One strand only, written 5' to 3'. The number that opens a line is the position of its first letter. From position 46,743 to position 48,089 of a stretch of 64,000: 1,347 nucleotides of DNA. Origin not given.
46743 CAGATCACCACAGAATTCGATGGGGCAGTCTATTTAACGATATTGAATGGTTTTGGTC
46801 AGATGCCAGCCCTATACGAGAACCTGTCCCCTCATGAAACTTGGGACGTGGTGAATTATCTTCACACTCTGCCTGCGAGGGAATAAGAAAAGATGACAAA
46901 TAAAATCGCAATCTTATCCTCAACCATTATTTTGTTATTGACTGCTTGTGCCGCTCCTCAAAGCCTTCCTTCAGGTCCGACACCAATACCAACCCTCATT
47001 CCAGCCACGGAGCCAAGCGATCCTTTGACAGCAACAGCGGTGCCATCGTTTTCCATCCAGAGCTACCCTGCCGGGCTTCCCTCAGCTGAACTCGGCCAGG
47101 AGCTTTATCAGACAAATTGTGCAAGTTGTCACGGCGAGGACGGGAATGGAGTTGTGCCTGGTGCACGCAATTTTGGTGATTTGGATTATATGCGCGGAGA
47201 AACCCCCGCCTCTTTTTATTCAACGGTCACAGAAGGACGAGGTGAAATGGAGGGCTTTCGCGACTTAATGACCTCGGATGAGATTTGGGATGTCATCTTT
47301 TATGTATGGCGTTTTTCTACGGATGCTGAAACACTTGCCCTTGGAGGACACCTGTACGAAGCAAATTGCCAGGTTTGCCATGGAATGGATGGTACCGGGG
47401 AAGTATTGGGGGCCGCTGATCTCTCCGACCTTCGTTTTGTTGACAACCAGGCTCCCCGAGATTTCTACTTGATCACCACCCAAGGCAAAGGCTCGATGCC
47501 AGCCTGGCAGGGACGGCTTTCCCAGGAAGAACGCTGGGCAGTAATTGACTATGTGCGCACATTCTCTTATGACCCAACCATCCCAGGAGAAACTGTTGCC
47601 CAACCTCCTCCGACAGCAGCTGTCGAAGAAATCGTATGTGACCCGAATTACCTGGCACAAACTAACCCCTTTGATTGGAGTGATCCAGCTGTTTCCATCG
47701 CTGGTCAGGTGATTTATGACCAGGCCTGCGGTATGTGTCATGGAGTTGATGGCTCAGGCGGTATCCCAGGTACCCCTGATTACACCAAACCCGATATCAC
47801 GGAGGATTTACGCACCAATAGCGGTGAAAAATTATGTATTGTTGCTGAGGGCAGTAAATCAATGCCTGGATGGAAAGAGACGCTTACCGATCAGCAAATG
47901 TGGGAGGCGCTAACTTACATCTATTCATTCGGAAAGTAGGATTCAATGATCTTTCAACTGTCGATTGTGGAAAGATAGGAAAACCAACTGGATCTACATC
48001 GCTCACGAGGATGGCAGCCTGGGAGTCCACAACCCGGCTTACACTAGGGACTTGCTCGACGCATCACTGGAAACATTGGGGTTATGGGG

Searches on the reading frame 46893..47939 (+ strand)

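Call 4: search_protein_families(library=pfam, proteins=[window:46893-47939:+], max_evalue=0.1)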
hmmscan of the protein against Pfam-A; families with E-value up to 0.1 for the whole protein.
window:46893-47939:+ (348 aa): 7 families
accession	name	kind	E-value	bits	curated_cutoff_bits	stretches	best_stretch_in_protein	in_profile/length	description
PF13442.11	Cytochrome_CBB3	-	8e-43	145.1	27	3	149-221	4-68/68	Cytochrome C oxidase, cbb3-type, subunit III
PF00034.26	Cytochrom_C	-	4.6e-28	98.8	21.3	3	65-139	1-87/90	Cytochrome c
PF14495.11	Cytochrom_C550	-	0.0014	18.7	27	0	66-81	27-42/136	Cytochrome c-550 domain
PF22113.1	Mtrc-MtrF_II-IV_dom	-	0.0024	17.8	30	0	69-85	77-93/176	Outer membrane cytochrome MtrC/MtrF-like, domains II/IV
PF14522.11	Cytochrome_C7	-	0.0025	18.1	24.8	0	72-82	12-22/67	Cytochrome c7 and related cytochrome c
PF02167.20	Cytochrom_C1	-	0.0069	16.5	22.8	0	143-166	10-33/219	Cytochrome C1 family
PF06537.16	DHOR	-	0.009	14.9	22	0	64-90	60-86/499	Di-haem oxidoreductase, putative peroxidase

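Call 5: search_protein_families(library=ncbifam, proteins=[window:46893-47939:+], max_evalue=0.1)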
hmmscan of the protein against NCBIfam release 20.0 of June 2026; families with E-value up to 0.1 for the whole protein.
window:46893-47939:+ (348 aa): 23 families
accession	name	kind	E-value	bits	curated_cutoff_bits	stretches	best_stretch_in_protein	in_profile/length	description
NF011054.0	PRK14486.1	equivalog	6.7e-32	111.2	447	3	141-223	208-289/294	putative bifunctional cbb3-type cytochrome c oxidase subunit II/cytochrome c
TIGR00782.1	ccoP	equivalog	3.6e-30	105.3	179.95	2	67-225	109-282/285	cytochrome-c oxidase, cbb3-type subunit III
TIGR04494.1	c550_PedF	equivalog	4.1e-26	91.5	122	3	143-224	46-130/133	cytochrome c-550 PedF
NF045930.1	Cytc6PetJCyano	equivalog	7.1e-26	90.3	135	3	58-139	21-103/110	cytochrome c6 PetJ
NF050122.1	bc1_QcrC_actin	exception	3.1e-20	72.5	200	3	146-237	134-224/253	cytochrome bc1 complex diheme cytochrome c subunit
NF045774.1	cytochro_C551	exception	1.8e-14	53.6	118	3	65-119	39-89/110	cytochrome c551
NF045773.1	cytochro_C550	exception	4.6e-14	52.4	125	3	67-121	51-101/118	cytochrome c550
TIGR03872.1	cytochrome_MoxG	equivalog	5.3e-13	49.2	147.8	2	67-143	46-123/133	cytochrome c(L), periplasmic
NF052248.1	SorU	equivalog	1.2e-11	44.7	100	1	158-221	12-72/72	SorU family sulfite dehydrogenase c-type cytochrome subunit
TIGR03874.1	4cys_cytochr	equivalog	7.5e-09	35.5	161.75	1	153-199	38-81/143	c-type cytochrome, methanol metabolism-related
NF033864.1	cytochrome579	equivalog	8.3e-09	35.4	280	1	271-347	52-140/179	cytochrome 579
NF040606.1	CytoC_perox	subfamily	4.5e-08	32.7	150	0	64-82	297-315/524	di-heme-cytochrome C peroxidase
TIGR02603.1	CxxCH_TIGR02603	domain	6.2e-08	32.7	68.15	1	270-298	5-32/134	putative heme-binding domain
NF041895.1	choice_anch_V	domain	4.7e-05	23.5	42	0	51-122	5-71/150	choice-of-anchor V domain-containing protein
TIGR01904.2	GSu_C4xC__C2xCH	domain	0.00017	21.3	27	0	73-85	49-61/73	CxxxxCH/CxxCH domain c-type cytochrome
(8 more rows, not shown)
